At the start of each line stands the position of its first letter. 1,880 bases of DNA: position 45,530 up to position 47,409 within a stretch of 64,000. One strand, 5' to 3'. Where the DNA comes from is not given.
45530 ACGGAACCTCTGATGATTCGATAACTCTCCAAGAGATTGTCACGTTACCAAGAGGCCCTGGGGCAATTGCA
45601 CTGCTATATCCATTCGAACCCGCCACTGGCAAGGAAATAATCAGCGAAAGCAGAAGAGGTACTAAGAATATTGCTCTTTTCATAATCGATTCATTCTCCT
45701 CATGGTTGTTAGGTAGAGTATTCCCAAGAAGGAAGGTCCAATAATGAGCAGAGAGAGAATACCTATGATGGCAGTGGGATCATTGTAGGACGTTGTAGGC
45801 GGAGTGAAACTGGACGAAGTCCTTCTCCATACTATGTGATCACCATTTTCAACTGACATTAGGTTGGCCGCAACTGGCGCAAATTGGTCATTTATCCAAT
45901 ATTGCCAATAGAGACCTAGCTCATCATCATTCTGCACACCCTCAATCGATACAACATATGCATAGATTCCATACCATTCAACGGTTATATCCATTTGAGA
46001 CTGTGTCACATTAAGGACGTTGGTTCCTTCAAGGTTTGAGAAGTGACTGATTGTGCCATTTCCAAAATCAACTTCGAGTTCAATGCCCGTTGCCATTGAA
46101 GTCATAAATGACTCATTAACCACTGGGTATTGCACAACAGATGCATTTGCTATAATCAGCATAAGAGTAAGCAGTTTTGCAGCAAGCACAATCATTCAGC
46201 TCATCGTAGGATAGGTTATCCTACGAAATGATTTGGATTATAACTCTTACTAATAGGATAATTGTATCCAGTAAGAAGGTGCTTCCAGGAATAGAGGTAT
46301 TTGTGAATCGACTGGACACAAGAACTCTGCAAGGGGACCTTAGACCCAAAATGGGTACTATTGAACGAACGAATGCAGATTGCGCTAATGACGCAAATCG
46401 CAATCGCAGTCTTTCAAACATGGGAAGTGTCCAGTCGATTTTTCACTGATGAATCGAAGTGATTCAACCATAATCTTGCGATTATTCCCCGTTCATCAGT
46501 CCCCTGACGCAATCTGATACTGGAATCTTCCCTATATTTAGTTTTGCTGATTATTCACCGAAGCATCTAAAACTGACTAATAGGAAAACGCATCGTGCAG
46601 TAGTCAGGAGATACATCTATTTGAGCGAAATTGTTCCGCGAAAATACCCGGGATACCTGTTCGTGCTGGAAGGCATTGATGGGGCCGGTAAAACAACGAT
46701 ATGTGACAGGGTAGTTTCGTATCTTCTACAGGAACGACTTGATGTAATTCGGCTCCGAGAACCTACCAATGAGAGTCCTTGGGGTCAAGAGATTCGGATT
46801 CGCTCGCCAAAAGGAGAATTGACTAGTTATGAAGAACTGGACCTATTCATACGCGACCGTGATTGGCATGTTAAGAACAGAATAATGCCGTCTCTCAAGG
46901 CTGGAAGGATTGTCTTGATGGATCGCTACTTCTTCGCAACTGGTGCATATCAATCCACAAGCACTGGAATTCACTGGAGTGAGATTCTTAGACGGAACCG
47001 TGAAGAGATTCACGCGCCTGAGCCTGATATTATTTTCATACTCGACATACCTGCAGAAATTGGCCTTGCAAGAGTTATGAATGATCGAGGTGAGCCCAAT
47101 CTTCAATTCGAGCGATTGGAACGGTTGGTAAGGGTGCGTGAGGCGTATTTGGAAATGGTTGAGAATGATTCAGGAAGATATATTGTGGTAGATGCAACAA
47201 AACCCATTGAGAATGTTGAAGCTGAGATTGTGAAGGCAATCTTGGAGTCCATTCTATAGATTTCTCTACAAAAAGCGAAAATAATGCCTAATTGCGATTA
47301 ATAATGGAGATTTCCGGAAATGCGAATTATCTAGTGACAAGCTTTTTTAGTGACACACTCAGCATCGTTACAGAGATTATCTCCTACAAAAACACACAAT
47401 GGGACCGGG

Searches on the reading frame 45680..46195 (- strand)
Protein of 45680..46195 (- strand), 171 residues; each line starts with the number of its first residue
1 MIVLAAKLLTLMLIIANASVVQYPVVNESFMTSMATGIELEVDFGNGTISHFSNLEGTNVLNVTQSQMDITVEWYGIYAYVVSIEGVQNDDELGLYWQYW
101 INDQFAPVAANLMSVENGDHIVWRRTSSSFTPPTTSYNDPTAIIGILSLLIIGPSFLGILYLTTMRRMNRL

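Call 36: search_protein_families(library=pfam, proteins=[window:45680-46195:-])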
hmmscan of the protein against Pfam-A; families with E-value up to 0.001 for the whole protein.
window:45680-46195:- (171 aa): 1 family
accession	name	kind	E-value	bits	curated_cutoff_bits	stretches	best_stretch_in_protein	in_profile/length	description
PF14478.12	DUF4430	-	1.2e-12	48.6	23.8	1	59-124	3-69/72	Domain of unknown function (DUF4430)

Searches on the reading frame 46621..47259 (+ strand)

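Call 48: search_protein_families(library=pfam, proteins=[window:46621-47259:+], max_evalue=0.00001)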
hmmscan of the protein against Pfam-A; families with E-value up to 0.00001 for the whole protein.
window:46621-47259:+ (212 aa): 1 family
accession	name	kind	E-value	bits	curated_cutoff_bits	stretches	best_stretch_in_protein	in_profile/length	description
PF02223.23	Thymidylate_kin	-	4.7e-40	137.7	27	1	16-203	1-185/185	Thymidylate kinase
